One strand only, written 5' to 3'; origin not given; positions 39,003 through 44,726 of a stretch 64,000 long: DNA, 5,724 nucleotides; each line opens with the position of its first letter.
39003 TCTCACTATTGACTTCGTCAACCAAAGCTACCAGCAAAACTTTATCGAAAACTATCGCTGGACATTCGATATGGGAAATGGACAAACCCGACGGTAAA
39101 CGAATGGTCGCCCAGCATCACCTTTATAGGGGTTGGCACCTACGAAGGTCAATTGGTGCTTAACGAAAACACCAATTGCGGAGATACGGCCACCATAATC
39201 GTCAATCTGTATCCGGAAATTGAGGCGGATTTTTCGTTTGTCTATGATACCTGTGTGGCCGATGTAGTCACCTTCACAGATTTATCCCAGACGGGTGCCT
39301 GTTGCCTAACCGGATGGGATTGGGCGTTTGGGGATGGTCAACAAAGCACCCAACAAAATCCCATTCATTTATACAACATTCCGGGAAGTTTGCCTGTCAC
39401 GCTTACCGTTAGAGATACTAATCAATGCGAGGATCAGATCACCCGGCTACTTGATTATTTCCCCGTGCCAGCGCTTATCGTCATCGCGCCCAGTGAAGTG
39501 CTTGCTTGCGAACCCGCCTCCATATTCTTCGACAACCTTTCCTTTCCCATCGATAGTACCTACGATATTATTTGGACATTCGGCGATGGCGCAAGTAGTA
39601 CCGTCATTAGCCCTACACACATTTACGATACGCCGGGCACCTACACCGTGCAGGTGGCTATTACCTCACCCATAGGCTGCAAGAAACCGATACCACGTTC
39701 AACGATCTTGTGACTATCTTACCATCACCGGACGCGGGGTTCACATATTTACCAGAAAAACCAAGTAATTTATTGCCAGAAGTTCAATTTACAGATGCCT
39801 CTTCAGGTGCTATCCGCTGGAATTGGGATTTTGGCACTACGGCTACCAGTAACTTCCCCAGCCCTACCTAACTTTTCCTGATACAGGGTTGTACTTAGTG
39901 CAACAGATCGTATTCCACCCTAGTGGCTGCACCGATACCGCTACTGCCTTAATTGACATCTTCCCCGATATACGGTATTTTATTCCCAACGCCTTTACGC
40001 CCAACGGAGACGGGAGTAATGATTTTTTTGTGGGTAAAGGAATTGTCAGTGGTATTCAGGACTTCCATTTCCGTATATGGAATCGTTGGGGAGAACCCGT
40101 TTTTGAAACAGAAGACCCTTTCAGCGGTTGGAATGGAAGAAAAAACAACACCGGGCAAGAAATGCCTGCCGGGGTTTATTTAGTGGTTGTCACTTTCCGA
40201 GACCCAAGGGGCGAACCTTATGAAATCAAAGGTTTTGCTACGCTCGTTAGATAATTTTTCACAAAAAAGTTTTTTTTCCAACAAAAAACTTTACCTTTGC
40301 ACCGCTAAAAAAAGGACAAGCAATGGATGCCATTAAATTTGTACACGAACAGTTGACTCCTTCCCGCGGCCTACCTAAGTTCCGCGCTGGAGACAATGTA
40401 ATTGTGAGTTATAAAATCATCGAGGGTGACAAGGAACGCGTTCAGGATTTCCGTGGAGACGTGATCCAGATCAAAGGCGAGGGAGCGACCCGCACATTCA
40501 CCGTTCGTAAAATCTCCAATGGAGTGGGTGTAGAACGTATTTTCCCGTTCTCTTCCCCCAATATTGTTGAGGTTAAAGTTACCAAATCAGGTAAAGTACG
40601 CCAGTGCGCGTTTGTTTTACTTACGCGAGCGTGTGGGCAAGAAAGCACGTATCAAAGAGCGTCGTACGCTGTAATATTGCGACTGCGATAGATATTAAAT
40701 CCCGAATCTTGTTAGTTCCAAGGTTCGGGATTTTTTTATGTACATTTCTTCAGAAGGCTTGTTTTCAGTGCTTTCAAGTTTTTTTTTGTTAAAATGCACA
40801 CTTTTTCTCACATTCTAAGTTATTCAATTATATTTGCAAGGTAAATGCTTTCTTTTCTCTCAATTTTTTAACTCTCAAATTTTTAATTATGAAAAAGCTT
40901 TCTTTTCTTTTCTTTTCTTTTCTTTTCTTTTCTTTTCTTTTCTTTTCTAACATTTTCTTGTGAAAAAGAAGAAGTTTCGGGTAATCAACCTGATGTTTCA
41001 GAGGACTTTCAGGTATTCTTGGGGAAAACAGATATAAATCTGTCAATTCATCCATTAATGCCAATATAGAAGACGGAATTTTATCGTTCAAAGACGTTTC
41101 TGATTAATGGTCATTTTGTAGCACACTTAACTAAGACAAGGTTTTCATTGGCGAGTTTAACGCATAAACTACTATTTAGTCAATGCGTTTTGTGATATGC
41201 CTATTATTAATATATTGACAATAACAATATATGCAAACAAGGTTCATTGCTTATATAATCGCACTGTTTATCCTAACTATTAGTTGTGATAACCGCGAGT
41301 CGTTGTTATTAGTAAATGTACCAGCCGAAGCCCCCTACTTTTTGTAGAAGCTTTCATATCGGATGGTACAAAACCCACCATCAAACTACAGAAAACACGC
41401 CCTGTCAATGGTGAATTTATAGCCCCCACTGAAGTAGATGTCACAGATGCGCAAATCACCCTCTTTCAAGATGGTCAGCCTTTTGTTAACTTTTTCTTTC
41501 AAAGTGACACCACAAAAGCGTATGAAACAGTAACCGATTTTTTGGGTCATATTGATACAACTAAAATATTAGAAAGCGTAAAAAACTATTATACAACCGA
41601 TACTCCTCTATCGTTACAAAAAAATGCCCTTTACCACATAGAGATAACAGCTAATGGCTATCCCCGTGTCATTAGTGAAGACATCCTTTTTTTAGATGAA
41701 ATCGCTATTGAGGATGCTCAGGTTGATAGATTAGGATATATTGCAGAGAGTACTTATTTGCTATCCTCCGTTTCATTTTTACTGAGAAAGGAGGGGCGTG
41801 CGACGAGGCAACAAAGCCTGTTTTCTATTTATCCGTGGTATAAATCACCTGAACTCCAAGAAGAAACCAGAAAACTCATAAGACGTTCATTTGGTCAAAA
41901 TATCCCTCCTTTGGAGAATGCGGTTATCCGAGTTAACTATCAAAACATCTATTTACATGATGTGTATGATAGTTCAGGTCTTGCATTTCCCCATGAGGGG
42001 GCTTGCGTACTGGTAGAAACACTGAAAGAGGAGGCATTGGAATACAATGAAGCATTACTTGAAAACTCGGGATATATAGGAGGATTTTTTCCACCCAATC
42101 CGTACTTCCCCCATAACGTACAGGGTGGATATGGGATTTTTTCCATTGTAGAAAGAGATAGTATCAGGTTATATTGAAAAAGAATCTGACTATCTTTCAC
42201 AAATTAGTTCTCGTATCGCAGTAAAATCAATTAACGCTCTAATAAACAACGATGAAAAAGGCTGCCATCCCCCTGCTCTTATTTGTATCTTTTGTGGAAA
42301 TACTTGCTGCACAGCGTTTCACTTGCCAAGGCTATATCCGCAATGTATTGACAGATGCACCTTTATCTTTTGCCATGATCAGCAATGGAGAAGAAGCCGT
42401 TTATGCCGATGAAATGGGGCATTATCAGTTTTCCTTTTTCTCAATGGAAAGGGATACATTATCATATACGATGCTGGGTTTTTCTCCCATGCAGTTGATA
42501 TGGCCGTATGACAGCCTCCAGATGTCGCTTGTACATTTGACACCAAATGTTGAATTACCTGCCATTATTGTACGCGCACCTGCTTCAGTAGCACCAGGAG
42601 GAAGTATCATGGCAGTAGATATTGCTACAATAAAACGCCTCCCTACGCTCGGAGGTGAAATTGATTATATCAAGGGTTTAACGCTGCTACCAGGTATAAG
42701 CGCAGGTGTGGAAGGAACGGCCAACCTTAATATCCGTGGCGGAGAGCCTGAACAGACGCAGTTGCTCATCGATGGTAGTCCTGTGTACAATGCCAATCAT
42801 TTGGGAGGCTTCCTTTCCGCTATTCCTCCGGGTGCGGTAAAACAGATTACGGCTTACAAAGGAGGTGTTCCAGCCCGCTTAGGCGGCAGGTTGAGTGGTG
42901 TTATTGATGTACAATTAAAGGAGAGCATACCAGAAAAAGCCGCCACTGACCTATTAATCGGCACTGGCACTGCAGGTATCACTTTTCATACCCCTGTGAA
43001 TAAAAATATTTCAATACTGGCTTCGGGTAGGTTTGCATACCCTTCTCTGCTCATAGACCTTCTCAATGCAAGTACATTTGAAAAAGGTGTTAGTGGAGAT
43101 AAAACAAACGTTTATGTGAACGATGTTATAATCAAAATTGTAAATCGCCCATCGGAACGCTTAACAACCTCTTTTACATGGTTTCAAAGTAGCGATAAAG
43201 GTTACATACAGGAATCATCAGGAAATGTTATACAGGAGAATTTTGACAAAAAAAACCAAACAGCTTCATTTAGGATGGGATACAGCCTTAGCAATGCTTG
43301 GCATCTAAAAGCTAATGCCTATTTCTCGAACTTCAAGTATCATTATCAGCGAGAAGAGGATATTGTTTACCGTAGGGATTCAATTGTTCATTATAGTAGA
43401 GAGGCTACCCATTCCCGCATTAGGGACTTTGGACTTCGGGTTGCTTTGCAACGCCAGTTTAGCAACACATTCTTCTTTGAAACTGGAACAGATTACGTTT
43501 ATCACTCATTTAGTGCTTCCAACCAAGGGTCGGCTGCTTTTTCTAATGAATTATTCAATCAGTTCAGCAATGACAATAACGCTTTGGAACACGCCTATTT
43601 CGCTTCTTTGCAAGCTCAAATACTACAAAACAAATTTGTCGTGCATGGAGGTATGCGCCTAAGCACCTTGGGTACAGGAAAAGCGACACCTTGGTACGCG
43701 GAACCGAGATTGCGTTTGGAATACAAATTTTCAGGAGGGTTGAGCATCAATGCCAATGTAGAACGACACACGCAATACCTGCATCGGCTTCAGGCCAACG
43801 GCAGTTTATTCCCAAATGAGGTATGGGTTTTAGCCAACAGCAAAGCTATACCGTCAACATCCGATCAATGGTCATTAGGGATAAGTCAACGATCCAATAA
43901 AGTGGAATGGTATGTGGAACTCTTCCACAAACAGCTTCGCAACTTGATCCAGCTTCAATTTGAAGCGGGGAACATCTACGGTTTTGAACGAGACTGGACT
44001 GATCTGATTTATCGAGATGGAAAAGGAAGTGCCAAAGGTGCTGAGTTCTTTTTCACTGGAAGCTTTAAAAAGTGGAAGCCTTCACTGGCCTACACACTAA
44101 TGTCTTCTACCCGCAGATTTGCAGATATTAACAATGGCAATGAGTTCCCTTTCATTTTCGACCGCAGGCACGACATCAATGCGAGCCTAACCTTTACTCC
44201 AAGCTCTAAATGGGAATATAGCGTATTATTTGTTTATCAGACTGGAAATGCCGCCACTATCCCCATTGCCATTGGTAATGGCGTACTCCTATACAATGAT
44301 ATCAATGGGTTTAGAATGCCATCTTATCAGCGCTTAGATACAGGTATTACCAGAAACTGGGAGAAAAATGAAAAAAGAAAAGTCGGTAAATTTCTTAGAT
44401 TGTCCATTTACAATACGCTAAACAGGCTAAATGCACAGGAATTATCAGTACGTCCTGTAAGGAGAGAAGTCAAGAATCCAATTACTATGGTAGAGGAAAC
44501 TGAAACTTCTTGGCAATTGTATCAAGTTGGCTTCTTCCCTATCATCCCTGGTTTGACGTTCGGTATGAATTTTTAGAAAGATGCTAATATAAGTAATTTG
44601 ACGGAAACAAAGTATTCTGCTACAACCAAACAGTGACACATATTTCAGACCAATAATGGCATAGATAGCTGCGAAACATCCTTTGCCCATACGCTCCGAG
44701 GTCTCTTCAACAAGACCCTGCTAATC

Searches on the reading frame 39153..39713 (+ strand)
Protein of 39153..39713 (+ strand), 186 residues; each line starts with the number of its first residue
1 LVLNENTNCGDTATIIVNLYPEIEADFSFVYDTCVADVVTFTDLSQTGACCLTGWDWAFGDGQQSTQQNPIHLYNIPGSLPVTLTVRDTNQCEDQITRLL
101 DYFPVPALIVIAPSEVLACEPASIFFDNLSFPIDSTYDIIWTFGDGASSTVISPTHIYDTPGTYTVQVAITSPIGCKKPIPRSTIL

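Call 7: search_protein_families(library=pfam, proteins=[window:39153-39713:+], max_evalue=0.01)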
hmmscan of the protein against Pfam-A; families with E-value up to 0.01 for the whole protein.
window:39153-39713:+ (186 aa): 2 families
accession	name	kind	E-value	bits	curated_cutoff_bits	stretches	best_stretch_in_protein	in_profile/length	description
PF18911.6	PKD_4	-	2.3e-26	92.1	27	2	32-95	13-77/85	PKD domain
PF00801.26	PKD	-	1.8e-17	63.5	23.5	2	135-175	28-70/80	PKD domain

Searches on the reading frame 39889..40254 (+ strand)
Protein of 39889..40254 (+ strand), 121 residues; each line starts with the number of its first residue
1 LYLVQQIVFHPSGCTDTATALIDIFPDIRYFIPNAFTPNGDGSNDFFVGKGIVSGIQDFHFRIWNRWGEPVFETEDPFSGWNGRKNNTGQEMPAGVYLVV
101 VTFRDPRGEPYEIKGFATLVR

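Call 7: search_protein_families(library=pfam, proteins=[window:39889-40254:+], max_evalue=0.01)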
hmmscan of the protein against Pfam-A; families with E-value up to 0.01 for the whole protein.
window:39889-40254:+ (121 aa): 1 family
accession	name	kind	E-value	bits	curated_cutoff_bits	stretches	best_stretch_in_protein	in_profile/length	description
PF13585.12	CHU_C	-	1.5e-18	67.1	27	1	32-116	3-83/86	CHU_C Type IX secretion signal domain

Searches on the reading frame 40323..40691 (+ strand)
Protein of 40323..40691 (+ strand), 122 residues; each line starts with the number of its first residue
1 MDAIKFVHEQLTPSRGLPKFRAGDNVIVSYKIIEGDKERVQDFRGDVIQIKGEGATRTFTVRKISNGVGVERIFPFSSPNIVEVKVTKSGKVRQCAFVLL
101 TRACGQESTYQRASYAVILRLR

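Call 7: search_protein_families(library=pfam, proteins=[window:40323-40691:+], max_evalue=0.01)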
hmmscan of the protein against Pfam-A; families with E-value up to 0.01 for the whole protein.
window:40323-40691:+ (122 aa): 1 family
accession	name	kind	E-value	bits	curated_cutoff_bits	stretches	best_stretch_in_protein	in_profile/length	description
PF01245.26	Ribosomal_L19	-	3.2e-32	111.2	22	1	6-105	5-103/111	Ribosomal protein L19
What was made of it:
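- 40323..40674 (+): rplS (ribosomal protein L19), frameshifted as sequenced (extra base near 40597). It marks the local indel error level. Pfam L19 positions 5-103 lie in frame 0 (call 7).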

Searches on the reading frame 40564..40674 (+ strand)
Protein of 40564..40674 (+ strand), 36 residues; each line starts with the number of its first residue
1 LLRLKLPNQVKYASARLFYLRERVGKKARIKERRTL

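Call 40: search_protein_families(library=pfam, proteins=[window:40564-40674:+], max_evalue=0.1)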
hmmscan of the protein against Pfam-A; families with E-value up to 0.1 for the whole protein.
window:40564-40674:+ (36 aa): 1 family
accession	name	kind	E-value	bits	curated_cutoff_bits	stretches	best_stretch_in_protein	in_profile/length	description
PF01245.26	Ribosomal_L19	-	1.9e-05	25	22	1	9-33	87-111/111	Ribosomal protein L19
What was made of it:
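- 40323..40674 (+): Positions 87-111 lie in the +1 frame ORF 40564-40674 (call 40).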

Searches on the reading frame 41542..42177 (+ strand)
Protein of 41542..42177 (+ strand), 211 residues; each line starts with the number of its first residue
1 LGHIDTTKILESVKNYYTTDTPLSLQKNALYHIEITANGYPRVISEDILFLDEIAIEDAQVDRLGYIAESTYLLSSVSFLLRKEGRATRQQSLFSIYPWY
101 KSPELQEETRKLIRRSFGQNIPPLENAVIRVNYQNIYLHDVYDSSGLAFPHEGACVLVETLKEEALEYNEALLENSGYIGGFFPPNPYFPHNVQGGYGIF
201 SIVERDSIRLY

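Call 7: search_protein_families(library=pfam, proteins=[window:41542-42177:+], max_evalue=0.01)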
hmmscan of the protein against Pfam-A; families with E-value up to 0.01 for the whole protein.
window:41542-42177:+ (211 aa): 1 family
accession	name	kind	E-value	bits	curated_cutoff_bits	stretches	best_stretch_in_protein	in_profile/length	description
PF14054.11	DUF4249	-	0.0023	18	28.5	1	11-207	69-267/269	Domain of unknown function (DUF4249)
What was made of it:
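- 41231..42177 (+): DUF4249-family lipoprotein gene, frameshifted near 41335-41345 as sequenced. The Pfam DUF4249 hit is weak (call 7).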

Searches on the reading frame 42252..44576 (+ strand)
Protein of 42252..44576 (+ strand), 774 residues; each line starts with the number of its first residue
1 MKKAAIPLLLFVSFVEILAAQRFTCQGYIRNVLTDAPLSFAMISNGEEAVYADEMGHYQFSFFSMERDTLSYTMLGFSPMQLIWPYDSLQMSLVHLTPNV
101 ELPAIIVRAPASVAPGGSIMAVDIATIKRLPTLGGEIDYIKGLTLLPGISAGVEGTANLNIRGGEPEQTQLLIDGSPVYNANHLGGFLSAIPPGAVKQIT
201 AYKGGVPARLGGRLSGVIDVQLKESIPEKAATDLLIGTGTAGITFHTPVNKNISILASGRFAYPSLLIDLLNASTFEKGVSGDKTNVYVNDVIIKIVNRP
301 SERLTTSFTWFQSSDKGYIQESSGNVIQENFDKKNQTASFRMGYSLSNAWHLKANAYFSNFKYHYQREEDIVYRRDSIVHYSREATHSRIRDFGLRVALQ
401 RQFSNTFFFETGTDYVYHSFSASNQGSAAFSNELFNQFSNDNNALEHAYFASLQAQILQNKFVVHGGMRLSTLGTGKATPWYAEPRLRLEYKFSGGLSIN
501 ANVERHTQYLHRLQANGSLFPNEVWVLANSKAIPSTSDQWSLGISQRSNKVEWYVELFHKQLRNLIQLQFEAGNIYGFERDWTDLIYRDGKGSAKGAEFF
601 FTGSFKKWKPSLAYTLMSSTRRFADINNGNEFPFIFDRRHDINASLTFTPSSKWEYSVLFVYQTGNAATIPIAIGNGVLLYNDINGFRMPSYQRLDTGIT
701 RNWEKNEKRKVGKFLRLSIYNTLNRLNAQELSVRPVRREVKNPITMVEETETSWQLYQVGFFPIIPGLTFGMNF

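Call 7: search_protein_families(library=pfam, proteins=[window:42252-44576:+], max_evalue=0.01)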
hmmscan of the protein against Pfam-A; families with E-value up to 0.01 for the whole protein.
window:42252-44576:+ (774 aa): 1 family
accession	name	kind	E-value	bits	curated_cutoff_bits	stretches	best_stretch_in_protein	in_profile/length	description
PF07715.20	Plug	-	1.2e-09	39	23.9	1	143-216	29-106/107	TonB-dependent Receptor Plug Domain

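Call 8: find_encoding_contigs(protein=window:42252-44576:+, flank=10000, max_places=10)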
Protein window:42252-44576:+ (774 aa): no gene with exactly this product is on record in the collection.
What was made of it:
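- Tried and rejected: Exact-protein lookup of the window's TBDR found nothing on record (call 8).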

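Call 9: find_related_loci(query=window:42252-44576:+, collection=genome_contigs, flank=6000)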
Query window:42252-44576:+ (774 aa) in genome_contigs; peptide patterns used: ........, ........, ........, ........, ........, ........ (x = any residue, [..] = any of these).
33 stretches matched a pattern, but none encodes a relative of the query by tblastn (E <= 1e-3).
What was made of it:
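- Tried and rejected: A close-relative scan of GTDB genomes with the TBDR found nothing (call 9).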

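Call 10: find_homologous_proteins(query=window:42252-44576:+)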
Query window:42252-44576:+ (774 aa): 198 proteins with E <= 0.001 among 8000 candidates; the best 120 are listed.
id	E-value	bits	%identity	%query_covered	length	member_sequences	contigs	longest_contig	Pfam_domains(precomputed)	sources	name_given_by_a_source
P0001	0.0e+0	1769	100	100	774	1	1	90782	PF07715.21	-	-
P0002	1.5e-247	842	49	99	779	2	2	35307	PF13715.13,PF07715.21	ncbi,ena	-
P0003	2.8e-242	825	49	97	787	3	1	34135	PF13715.13,PF07715.21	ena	-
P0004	4.0e-237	808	48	99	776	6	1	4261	PF13715.13,PF07715.21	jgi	-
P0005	5.0e-235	801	48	98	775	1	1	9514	PF13715.13,PF07715.21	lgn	-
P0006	2.0e-184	633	42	98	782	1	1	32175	PF13715.13,PF07715.21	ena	-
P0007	4.1e-180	619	41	98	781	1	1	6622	PF13715.13,PF07715.21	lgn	-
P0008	1.9e-125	438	33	97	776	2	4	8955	PF13715.13,PF07715.21,PF13620.13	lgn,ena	-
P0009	2.7e-121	425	35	86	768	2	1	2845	PF13715.13,PF07715.21,PF13620.13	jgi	jgi:outer membrane cobalamin receptor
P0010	2.2e-120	422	33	96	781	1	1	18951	PF13715.13,PF07715.21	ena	-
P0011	9.4e-117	410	32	100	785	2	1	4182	PF13715.13,PF07715.21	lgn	-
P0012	3.4e-116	408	33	99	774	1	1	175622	PF13715.13,PF07715.21,PF13620.13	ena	-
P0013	6.7e-116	407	33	98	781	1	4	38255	PF13715.13,PF07715.21,PF13620.13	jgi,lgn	jgi:outer membrane receptor for ferrienterochelin and colicin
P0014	1.9e-115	405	32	99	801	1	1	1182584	PF13715.13,PF07715.21,PF13620.13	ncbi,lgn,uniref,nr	ncbi:TonB-dependent receptor [Neolewinella antarctica]|uniref:Outer membrane receptor for ferrienter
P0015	7.1e-115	403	33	98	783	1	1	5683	PF13715.13,PF07715.21,PF13620.13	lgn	-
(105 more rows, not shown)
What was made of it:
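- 42252..44576 (+): TonB-dependent receptor (Plug domain), intact. Calls 7 and 10.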

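Call 11: find_encoding_contigs(protein=P0002, flank=8000, max_places=4)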
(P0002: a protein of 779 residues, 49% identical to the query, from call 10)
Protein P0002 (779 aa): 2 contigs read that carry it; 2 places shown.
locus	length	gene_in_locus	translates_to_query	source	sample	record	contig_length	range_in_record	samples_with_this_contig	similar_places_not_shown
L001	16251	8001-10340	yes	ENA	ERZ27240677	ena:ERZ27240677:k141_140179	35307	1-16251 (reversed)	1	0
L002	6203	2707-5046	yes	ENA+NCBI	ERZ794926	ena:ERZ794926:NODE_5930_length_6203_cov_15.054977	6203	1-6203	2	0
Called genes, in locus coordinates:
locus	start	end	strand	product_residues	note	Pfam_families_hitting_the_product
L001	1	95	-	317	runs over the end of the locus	PF16745:RsgA_N, PF03193:RsgA_GTPase, PF13191:AAA_16 (faint), PF02421:FeoB_N (faint), PF13476:AAA_23 (weak), PF13555:AAA_29 (weak), PF01926:MMR_HSR1 (weak)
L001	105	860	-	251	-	PF01884:PcrB, PF00977:His_biosynth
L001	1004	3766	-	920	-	PF19081:Ig_7 (faint), PF13573:SprB, PF18962:Por_Secre_tail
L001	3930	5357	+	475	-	-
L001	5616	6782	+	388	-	-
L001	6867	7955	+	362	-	-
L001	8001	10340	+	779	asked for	PF13715:CarbopepD_reg_2 (faint), PF07715:Plug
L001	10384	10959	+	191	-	-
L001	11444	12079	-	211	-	PF01693:Cauli_VI, PF00075:RNase_H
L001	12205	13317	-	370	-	PF03054:tRNA_Me_trans, PF20259:tRNA_Me_trans_M, PF20258:tRNA_Me_trans_C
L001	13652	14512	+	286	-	PF03330:DPBB_1, PF05036:SPOR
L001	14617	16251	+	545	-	?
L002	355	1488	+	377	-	-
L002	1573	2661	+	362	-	-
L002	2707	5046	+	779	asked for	PF13715:CarbopepD_reg_2 (faint), PF07715:Plug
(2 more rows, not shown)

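Call 12: find_encoding_contigs(protein=P0003, flank=8000, max_places=4)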
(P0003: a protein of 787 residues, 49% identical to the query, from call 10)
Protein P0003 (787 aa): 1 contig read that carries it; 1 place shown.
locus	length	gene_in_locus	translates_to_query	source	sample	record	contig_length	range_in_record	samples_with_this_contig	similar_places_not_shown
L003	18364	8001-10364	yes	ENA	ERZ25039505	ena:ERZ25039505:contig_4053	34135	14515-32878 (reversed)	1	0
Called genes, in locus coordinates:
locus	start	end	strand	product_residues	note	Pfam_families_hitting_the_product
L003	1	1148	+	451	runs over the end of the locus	PF00873:ACR_tran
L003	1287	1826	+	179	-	PF00873:ACR_tran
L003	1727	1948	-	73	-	-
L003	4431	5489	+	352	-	-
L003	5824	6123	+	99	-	-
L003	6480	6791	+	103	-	-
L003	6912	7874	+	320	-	PF14054:DUF4249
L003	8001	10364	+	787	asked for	PF13715:CarbopepD_reg_2 (faint), PF07715:Plug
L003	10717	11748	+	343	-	-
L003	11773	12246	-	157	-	-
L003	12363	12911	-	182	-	-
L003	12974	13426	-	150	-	-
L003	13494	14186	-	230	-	-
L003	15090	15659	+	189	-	PF00027:cNMP_binding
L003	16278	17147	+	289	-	PF00085:Thioredoxin (weak), PF13899:Thioredoxin_7, PF13098:Thioredoxin_2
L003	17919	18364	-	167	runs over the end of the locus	-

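Call 13: find_encoding_contigs(protein=P0006, flank=8000, max_places=4)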
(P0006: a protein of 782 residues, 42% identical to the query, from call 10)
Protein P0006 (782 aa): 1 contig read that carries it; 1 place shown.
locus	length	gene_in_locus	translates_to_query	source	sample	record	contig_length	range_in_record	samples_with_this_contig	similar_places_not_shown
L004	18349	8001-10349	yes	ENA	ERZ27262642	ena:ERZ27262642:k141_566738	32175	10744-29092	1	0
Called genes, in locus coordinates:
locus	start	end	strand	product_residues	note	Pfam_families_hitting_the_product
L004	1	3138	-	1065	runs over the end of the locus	PF02012:BNR (faint), PF15902:Sortilin-Vps10 (weak)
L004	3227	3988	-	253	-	-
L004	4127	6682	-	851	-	PF00246:Peptidase_M14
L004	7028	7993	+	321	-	-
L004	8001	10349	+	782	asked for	PF13715:CarbopepD_reg_2 (weak), PF07715:Plug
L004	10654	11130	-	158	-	-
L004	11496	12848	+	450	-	PF00255:GSHPx (weak), PF00578:AhpC-TSA, PF08534:Redoxin, PF00085:Thioredoxin, PF13098:Thioredoxin_2, PF13905:Thioredoxin_8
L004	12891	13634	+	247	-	-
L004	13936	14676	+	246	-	PF00005:ABC_tran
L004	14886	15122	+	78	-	-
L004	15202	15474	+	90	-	-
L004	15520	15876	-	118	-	PF02537:CRCB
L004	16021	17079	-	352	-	PF00953:Glycos_transf_4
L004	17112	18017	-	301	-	PF04227:Indigoidine_A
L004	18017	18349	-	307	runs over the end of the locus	PF00294:PfkB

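Call 55: search_protein_families(library=pfam, proteins=[L001:6867-7955:+], max_evalue=0.1)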
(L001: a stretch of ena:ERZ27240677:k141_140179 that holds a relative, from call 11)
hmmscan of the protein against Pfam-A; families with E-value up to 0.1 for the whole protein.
L001:6867-7955:+ (362 aa): 1 family
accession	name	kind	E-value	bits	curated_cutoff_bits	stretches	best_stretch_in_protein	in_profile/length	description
PF14054.11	DUF4249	-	4e-08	33.6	28.5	1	64-331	5-233/269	Domain of unknown function (DUF4249)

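Call 56: search_protein_families(library=ncbifam, proteins=[window:42252-44576:+, L001:6867-7955:+], max_evalue=0.1)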
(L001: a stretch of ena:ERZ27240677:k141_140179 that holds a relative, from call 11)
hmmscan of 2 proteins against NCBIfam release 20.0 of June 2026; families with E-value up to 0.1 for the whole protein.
window:42252-44576:+ (774 aa): 3 families
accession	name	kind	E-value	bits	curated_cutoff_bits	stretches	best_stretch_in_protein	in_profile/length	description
NF007926.1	PRK10641.1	equivalog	1.2e-06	27.4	836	1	151-572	80-473/617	TonB-dependent vitamin B12 receptor BtuB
NF038079.1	TonB_sider_MxcH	equivalog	0.00068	17.8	925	1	150-225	166-241/792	TonB-dependent siderophore myxochelin receptor MxcH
TIGR01779.1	TonB-B12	equivalog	0.0014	17.2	599.7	1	529-643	426-526/614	TonB-dependent vitamin B12 receptor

L001:6867-7955:+ (362 aa): 0 families
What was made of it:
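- Tried and rejected: Pfam and NCBIfam give no name for the lipoprotein family (calls 55, 56).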
